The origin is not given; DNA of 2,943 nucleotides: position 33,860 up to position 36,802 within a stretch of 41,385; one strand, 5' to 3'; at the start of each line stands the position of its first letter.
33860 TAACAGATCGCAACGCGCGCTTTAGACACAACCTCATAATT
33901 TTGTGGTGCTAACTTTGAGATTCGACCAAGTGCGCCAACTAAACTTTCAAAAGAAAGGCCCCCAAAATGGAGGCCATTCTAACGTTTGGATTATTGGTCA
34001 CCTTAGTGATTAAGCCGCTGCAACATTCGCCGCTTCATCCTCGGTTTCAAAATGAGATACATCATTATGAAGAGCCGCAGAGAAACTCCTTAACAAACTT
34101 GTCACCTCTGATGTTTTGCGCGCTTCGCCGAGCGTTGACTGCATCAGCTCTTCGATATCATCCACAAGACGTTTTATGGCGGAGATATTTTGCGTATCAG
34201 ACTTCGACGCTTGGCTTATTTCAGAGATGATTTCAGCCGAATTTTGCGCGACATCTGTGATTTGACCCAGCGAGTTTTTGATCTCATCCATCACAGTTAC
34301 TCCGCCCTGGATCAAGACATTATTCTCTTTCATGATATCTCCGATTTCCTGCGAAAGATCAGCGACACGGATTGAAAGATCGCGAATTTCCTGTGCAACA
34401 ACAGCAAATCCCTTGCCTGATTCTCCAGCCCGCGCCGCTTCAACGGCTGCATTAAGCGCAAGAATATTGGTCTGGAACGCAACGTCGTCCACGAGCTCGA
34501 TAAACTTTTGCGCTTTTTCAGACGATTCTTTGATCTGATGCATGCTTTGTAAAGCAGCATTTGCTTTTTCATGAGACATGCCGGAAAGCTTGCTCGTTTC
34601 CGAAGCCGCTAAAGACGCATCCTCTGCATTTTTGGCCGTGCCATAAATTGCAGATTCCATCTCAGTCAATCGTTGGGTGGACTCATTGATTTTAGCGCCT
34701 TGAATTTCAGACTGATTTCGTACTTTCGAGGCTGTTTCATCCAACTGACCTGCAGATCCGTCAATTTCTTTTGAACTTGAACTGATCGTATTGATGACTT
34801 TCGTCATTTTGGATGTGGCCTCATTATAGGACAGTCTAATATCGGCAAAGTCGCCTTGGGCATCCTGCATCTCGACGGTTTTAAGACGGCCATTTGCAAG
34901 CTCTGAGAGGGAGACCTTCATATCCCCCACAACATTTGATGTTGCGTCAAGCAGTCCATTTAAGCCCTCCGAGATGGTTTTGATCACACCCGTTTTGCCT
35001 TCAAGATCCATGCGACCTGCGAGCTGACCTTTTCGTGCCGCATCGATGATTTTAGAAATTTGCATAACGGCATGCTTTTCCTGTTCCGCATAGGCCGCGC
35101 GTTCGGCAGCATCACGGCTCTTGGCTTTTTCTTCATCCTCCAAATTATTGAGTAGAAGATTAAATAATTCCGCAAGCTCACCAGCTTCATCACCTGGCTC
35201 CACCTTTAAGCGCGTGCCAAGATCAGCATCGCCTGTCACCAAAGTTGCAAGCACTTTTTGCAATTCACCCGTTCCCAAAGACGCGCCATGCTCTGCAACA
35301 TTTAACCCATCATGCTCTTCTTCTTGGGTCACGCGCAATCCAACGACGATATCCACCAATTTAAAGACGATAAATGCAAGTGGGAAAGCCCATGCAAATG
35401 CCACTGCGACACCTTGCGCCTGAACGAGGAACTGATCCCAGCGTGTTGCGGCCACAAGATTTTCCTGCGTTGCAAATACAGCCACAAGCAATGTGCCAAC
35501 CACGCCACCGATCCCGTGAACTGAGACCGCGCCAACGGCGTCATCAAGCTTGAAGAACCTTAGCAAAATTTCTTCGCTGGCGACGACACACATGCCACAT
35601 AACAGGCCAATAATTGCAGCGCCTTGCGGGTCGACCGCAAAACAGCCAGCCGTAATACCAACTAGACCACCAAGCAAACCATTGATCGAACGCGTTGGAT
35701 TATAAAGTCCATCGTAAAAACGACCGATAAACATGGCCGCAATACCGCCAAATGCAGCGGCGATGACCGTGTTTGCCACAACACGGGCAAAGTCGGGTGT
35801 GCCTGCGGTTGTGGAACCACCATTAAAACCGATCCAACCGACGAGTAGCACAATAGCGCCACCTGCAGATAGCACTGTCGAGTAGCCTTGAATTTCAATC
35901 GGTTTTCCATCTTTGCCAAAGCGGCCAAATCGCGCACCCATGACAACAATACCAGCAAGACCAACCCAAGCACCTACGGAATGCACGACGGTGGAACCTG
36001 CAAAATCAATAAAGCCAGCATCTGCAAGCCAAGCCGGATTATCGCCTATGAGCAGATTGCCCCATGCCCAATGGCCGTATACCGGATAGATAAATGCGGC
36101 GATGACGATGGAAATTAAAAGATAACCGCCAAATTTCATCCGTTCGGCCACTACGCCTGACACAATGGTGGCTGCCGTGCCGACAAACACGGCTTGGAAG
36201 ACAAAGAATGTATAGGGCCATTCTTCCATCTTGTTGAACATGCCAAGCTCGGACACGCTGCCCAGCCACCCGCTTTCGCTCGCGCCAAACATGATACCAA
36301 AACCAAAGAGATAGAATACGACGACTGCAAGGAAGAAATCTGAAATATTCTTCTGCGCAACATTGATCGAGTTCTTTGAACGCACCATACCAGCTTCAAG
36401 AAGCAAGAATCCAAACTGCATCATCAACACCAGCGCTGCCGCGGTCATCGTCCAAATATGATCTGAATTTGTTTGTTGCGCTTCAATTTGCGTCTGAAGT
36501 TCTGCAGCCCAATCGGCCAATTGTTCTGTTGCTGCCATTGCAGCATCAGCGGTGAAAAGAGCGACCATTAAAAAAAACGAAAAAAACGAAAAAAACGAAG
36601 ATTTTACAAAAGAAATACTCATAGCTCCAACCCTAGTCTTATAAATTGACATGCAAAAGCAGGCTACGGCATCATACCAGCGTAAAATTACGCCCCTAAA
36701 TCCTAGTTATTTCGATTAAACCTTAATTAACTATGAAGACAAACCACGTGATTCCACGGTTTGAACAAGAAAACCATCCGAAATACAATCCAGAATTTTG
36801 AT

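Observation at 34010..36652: Amt ammonium-transporter domain fused in one polypeptide to HAMP + MCP signalling domain: candidate ammonium 'transceptor' chemoreceptor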

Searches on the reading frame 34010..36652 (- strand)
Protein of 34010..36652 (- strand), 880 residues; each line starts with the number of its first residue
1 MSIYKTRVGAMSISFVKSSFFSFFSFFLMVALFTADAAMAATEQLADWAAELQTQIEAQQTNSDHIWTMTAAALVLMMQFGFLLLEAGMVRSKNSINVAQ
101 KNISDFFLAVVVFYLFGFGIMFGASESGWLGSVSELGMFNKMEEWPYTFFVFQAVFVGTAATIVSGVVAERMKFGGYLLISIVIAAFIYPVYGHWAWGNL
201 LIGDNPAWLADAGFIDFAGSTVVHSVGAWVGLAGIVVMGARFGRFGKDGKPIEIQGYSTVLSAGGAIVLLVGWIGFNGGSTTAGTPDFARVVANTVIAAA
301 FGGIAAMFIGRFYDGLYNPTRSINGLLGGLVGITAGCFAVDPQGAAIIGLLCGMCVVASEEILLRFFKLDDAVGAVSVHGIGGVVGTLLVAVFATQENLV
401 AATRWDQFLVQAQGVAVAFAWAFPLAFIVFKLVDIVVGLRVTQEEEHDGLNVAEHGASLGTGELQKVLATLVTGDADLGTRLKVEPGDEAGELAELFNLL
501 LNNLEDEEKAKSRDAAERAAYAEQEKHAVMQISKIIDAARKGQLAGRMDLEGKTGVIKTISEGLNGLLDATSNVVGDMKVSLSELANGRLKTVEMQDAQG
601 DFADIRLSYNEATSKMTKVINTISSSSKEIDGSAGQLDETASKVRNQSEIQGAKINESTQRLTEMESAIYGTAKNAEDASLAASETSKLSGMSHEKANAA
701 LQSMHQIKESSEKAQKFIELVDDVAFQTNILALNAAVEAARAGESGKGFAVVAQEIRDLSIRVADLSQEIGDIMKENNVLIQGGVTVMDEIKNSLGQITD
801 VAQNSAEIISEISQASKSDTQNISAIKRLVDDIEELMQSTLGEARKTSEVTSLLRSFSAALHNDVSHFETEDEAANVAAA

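Call 3: search_protein_families(library=pfam, proteins=[window:34010-36652:-], max_evalue=0.1)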
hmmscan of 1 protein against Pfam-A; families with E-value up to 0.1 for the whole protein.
window:34010-36652:- (880 aa): 5 families
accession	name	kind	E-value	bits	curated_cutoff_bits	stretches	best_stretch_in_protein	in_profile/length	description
PF00909.26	Ammonium_transp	-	1.5e-102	343.7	23.2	1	67-457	2-396/399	Ammonium Transporter Family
PF00015.26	MCPsignal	-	6.7e-30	104.6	34.6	1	684-835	5-170/172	Methyl-accepting chemotaxis protein (MCP) signalling domain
PF18947.5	HAMP_2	-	5.5e-05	23.5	24.3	1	555-614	4-63/67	HAMP domain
PF00672.30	HAMP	-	0.00015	22.5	25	1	463-506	12-53/53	HAMP domain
PF20155.4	TMP_3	-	0.0059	16.8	41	1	608-708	5-101/192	Tape measure protein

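Call 4: search_protein_families(library=ncbifam, proteins=[window:34010-36652:-], max_evalue=0.01)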
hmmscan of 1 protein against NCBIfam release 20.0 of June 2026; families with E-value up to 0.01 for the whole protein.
window:34010-36652:- (880 aa): 10 families
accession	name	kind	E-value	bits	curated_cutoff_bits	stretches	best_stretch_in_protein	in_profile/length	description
TIGR00836.1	amt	subfamily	8.4e-107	357.6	343.3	1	64-457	1-403/406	ammonium transporter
TIGR03644.1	marine_trans_1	hypoth_equivalog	1e-88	297.9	514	1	66-456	6-397/404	probable ammonium transporter, marine subtype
NF041847.1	transduc_aer2_vibrio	equivalog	2.4e-54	184.8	1200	1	521-877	406-761/804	aerotaxis transducer Aer2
NF007947.0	PRK10666.1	equivalog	1.7e-51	175.5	657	1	52-457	19-423/428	ammonium transporter AmtB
NF047851.1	MCPCitTducer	equivalog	6.4e-30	104.7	900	1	580-873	226-519/553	methyl-accepting chemotaxis citrate transducer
NF011622.0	PRK15048.1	equivalog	8.4e-29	101.1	900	1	580-869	225-514/553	methyl-accepting chemotaxis protein II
NF011615.0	PRK15041.1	equivalog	1.2e-27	96.8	947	1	584-870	231-517/554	methyl-accepting chemotaxis protein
NF007309.0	PRK09793.1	equivalog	8.4e-26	91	903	1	636-873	279-516/533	methyl-accepting chemotaxis protein IV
NF058645.1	MCPCtpMPsAe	equivalog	6.7e-23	81.3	900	1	577-814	235-488/558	methyl-accepting chemotaxis protein CtpM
NF050802.1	AspChtxCcaA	equivalog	2.3e-15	56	1300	1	692-844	551-695/700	aspartate chemotaxis receptor CcaA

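Call 8: find_homologous_proteins(query=window:34010-36652:-, max_evalue=1e-10)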
Query window:34010-36652:- (880 aa): 7461 proteins with E <= 1e-10 among 8000 candidates; the best 120 are listed.
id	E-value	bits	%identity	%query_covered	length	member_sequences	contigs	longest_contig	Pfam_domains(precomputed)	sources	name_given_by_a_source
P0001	0.0e+0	1748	94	99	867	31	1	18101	PF00015.27,PF18947.6,PF00909.27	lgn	-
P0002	0.0e+0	1474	80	97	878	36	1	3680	PF00015.27,PF00909.27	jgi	jgi:Amt family ammonium transporter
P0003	0.0e+0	1467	80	96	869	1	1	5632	PF00015.27,PF00909.27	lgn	-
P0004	0.0e+0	1422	79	94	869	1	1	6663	PF00015.27,PF18947.6,PF00909.27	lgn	-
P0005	0.0e+0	1384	74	98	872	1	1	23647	PF00015.27,PF18947.6,PF00909.27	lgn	-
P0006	0.0e+0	1059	59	97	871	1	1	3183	PF00015.27,PF00672.31,PF00909.27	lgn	-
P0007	0.0e+0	1050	59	95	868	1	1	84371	PF00015.27,PF00909.27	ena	-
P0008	0.0e+0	1043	59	94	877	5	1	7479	PF00015.27,PF11887.14,PF00909.27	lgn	-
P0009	0.0e+0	1042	58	95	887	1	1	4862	PF00015.27,PF18947.6,PF00909.27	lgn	-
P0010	0.0e+0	1028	57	97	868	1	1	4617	PF00015.27,PF00909.27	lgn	-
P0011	4.4e-295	1000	54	98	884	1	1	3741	PF00015.27,PF18947.6,PF00909.27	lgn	-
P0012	2.6e-291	987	54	98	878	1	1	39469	PF00015.27,PF18947.6,PF00909.27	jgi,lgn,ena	-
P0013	7.4e-284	963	52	98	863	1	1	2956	PF00015.27,PF18947.6,PF00909.27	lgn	-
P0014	1.2e-280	952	53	95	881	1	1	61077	PF00015.27,PF00672.31,PF18947.6,PF00909.27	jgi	jgi:Amt family ammonium transporter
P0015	2.8e-230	785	48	93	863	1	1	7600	PF00015.27,PF00672.31,PF00909.27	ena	-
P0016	2.5e-227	776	47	93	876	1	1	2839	PF00015.27,PF00672.31,PF00909.27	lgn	-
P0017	4.1e-224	765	46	92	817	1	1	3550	PF00015.27,PF00909.27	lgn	-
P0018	5.0e-223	761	47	92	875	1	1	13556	PF00015.27,PF00672.31,PF18947.6,PF00909.27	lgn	-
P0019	1.4e-214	733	49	93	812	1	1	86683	PF00015.27,PF00909.27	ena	-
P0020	1.2e-213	730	45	92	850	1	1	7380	PF00015.27,PF00672.31,PF00909.27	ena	-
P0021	6.3e-212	725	52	83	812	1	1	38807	PF00015.27,PF00909.27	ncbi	ncbi:MAG: ammonium transporter [Pseudomonadota bacterium]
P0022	1.9e-208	713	47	92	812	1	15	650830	PF00015.27,PF00909.27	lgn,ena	-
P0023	1.8e-207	710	45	97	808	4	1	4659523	PF00015.27,PF00909.27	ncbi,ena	-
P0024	1.0e-206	707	56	64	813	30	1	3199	PF00015.27,PF00909.27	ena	-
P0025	6.1e-206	705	45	96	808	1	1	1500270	PF00015.27,PF00909.27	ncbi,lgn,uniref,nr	ncbi:ammonium transporter [Roseibium marinum]|uniref:Amt family ammonium transporter n=1 Tax=Roseibi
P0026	1.8e-205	703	45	91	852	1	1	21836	PF00015.27,PF00909.27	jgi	jgi:Amt family ammonium transporter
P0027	5.6e-205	702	47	95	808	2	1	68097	PF00015.27,PF00909.27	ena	-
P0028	1.1e-204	701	46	97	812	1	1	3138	PF00015.27,PF00909.27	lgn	-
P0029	8.2e-204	698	44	91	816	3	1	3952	PF00015.27,PF00909.27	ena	-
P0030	2.6e-203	696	47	94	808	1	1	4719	PF00015.27,PF00909.27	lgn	-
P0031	4.1e-202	692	54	65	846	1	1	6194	PF00015.27,PF00909.27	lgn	-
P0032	3.7e-201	689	61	56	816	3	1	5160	PF00015.27,PF00909.27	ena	-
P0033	1.6e-199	684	46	94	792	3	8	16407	PF00015.27,PF06103.17,PF00909.27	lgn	-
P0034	2.2e-199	683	57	53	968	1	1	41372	PF00015.27,PF00672.31,PF18947.6,PF00909.27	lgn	-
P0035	4.9e-199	682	59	56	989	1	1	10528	PF00015.27,PF18947.6,PF00909.27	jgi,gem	-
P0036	1.3e-198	681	46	97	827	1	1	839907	PF00015.27,PF00672.31,PF00909.27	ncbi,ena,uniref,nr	ncbi:ammonium transporter [uncultured Cohaesibacter sp.]|uniref:ammonium transporter n=1 Tax=uncultu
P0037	1.8e-198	680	44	94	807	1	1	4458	PF00015.27,PF03036.22,PF00909.27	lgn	-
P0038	3.1e-198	679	46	91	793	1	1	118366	PF00015.27,PF11887.14,PF00909.27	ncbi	ncbi:MAG: ammonium transporter [Alphaproteobacteria bacterium]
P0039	1.3e-197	677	45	94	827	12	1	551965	PF00015.27,PF00672.31,PF00909.27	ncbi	-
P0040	1.5e-197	677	39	97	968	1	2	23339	PF00015.27,PF00672.31,PF18947.6,PF00909.27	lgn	-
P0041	3.5e-197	676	51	76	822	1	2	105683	PF00015.27,PF00909.27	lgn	-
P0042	8.9e-197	675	45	94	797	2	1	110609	PF00015.27,PF00672.31,PF00909.27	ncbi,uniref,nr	ncbi:ammonium transporter [uncultured Cohaesibacter sp.]|uniref:ammonium transporter n=1 Tax=uncultu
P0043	1.5e-196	674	44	93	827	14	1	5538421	PF00015.27,PF00672.31,PF00909.27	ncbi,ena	-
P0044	2.4e-196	673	41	94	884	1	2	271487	PF00015.27,PF28175.1,PF00909.27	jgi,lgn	-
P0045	2.4e-196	673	46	92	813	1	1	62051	PF00015.27,PF07889.18,PF00909.27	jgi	jgi:ammonium transporter, Amt family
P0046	3.1e-196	673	61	55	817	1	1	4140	PF00015.27,PF00909.27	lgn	-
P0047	5.4e-196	672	46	89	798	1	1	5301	PF00015.27,PF00909.27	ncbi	-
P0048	1.2e-195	671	45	88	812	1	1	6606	PF00015.27,PF00909.27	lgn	-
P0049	1.4e-195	671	45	91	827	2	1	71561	PF00015.27,PF00672.31,PF00909.27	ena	-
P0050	3.1e-195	670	62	56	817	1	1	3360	PF00015.27,PF00909.27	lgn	-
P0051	8.6e-195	668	54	55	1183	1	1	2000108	PF00015.27,PF13426.14,PF13188.14,PF08448.17,PF18947.6,PF00909.27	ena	-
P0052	1.6e-194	667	59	57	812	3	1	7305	PF00015.27,PF00909.27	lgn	-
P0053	1.7e-194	667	43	94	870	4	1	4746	PF00015.27,PF00672.31,PF00909.27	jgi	jgi:Amt family ammonium transporter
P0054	2.0e-194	667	45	95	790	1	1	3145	PF00015.27,PF00909.27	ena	-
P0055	2.2e-194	667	43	94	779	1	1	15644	PF00015.27,PF00909.27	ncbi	-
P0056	2.8e-194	666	47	90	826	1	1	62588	PF00015.27,PF00909.27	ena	-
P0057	2.9e-194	666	45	94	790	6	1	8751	PF00015.27,PF00909.27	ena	-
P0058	4.4e-194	666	47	86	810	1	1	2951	PF00015.27,PF00909.27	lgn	-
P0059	4.6e-194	666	45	88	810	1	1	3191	PF00015.27,PF00909.27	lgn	-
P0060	6.3e-193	662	46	91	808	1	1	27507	PF06009.20,PF00015.27,PF00909.27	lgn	-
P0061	7.4e-193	662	44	85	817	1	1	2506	PF00015.27,PF00909.27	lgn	-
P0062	8.3e-193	661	45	96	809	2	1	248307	PF00015.27,PF00909.27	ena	-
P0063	8.4e-193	661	42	93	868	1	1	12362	PF00015.27,PF00672.31,PF00909.27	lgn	-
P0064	2.6e-191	657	42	94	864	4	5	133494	PF00015.27,PF00672.31,PF00909.27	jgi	jgi:Amt family ammonium transporter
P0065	1.4e-189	651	44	94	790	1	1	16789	PF00015.27,PF00909.27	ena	-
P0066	2.2e-189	650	56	60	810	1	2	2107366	PF00015.27,PF00909.27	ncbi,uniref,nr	ncbi:ammonium transporter [Roseibium aestuarii]|uniref:Ammonium transporter n=1 Tax=Roseibium aestua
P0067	3.6e-189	649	44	93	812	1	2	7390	PF00015.27,PF00909.27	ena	-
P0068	8.5e-189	648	44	93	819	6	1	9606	PF00015.27,PF00909.27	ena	-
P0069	2.9e-188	646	44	90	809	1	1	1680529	PF00015.27,PF00909.27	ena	-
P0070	3.0e-188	646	44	96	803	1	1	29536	PF00015.27,PF00909.27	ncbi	-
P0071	6.2e-188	645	44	95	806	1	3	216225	PF00015.27,PF00909.27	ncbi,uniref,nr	ncbi:Amt family ammonium transporter [Rhodobium orientis]|uniref:ammonium transporter n=1 Tax=Rhodob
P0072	1.2e-187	644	48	79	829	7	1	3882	PF00015.27,PF00909.27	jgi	jgi:Amt family ammonium transporter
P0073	1.4e-187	644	46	90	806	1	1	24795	PF00015.27,PF06103.17,PF00909.27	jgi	jgi:Amt family ammonium transporter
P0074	5.6e-187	642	50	59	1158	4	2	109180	PF00015.27,PF00672.31,PF18947.6,PF00909.27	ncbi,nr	ncbi:MAG: ammonium transporter [Methylococcales bacterium]|nr:ammonium transporter [Methylococcales 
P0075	8.3e-187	642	44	91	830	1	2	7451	PF00015.27,PF00909.27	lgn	-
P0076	8.8e-187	642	59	55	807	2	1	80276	PF00015.27,PF00909.27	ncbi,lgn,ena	-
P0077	9.8e-187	641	47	68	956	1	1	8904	PF00015.27,PF18947.6,PF00909.27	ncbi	-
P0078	1.9e-186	640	44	90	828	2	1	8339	PF00015.27,PF00672.31,PF00909.27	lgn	-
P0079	4.0e-186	639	42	93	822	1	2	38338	PF00015.27,PF00909.27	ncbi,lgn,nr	ncbi:MAG: ammonium transporter [Alphaproteobacteria bacterium]|nr:ammonium transporter [Alphaproteob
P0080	7.5e-186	638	44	94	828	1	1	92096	PF00015.27,PF00672.31,PF00909.27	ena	-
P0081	4.1e-185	636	44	91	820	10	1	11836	PF00015.27,PF00672.31,PF07889.18,PF00909.27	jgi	jgi:Amt family ammonium transporter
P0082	8.9e-184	632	48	67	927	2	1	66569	PF00015.27,PF18947.6,PF00909.27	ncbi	ncbi:MAG: ammonium transporter [Roseobacter sp.]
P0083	1.3e-183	631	44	89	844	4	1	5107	PF00015.27,PF00909.27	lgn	-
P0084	1.7e-183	631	42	93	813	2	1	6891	PF00015.27,PF00909.27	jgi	jgi:ammonium transporter, Amt family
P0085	2.3e-183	630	49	71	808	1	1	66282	PF00015.27,PF00909.27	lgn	-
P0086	3.0e-183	630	58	56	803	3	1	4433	PF00015.27,PF00909.27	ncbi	-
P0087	8.5e-183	628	42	96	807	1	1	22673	PF00015.27,PF00909.27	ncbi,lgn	-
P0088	1.0e-182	628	44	91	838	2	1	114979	PF00015.27,PF00909.27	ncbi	-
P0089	1.1e-182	628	44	91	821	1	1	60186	PF06009.20,PF00015.27,PF04108.18,PF07889.18,PF00909.27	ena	-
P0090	1.1e-182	628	45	88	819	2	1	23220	PF00015.27,PF00909.27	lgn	-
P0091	1.7e-182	627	40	87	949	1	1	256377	PF00015.27,PF18947.6,PF00909.27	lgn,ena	-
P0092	1.1e-181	625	46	82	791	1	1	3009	PF00015.27,PF00909.27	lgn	-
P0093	1.4e-181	624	45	87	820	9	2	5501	PF00015.27,PF00672.31,PF07889.18,PF00909.27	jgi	jgi:Amt family ammonium transporter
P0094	5.6e-181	622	44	92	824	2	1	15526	PF00015.27,PF00672.31,PF07889.18,PF00909.27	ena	-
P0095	5.6e-181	622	59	55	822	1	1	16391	PF00015.27,PF00672.31,PF00909.27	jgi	-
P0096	5.8e-181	622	44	91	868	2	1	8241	PF00015.27,PF00909.27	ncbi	-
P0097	6.0e-181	622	43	92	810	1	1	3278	PF00015.27,PF00909.27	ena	-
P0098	7.4e-181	622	56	55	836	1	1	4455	PF00015.27,PF00909.27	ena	-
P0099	7.8e-181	622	57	58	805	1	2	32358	PF00015.27,PF00909.27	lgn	-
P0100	8.7e-181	622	43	97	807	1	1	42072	PF00015.27,PF00909.27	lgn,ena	-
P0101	1.4e-180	621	43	94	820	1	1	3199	PF00015.27,PF00909.27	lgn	-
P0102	1.9e-180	621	43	93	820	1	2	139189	PF00015.27,PF00672.31,PF00909.27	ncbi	ncbi:MAG: ammonium transporter [Kiloniellaceae bacterium]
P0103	2.2e-180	620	38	94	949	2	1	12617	PF00015.27,PF18947.6,PF00909.27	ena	-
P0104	3.9e-180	620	46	77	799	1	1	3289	PF00015.27,PF00909.27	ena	-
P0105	5.5e-180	619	-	-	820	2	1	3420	PF00015.27,PF00672.31,PF00909.27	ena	-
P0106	8.7e-180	618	42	92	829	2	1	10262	PF00015.27,PF00909.27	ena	-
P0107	1.9e-179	617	44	92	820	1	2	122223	PF00015.27,PF04108.18,PF00909.27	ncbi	ncbi:MAG: ammonium transporter [Kiloniellaceae bacterium]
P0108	3.8e-179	616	58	53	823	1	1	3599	PF00015.27,PF00909.27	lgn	-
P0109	3.9e-179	616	43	95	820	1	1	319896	PF00015.27,PF07889.18,PF00909.27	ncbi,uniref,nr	ncbi:ammonium transporter [Pelagibius marinus]|uniref:ammonium transporter n=1 Tax=Pelagibius marinu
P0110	1.3e-178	615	53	55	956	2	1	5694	PF00015.27,PF18947.6,PF00909.27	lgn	-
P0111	1.3e-178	615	41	95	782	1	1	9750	PF00015.27,PF00909.27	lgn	-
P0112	3.1e-178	613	44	91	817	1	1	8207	PF00015.27,PF00672.31,PF06008.20,PF00909.27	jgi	jgi:Amt family ammonium transporter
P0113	4.5e-178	613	43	94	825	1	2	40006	PF00015.27,PF00672.31,PF00909.27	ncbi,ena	-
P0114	6.1e-178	612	54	61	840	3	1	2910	PF00015.27,PF06008.20,PF00909.27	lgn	-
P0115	8.2e-178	612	60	50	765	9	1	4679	PF00015.27,PF00672.31,PF00909.27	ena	-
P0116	9.8e-178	612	43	93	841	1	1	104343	PF00015.27,PF00672.31,PF07889.18,PF00909.27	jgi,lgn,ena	-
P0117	1.0e-177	612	39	89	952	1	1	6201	PF00015.27,PF00672.31,PF18947.6,PF00909.27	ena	-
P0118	1.1e-177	611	62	52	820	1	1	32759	PF00015.27,PF00672.31,PF00909.27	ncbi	ncbi:MAG: ammonium transporter [Kiloniellaceae bacterium]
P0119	1.2e-177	611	42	85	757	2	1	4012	PF00015.27,PF00909.27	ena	-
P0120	1.6e-177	611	61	52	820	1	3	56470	PF00015.27,PF00672.31,PF06008.20,PF07889.18,PF00909.27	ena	-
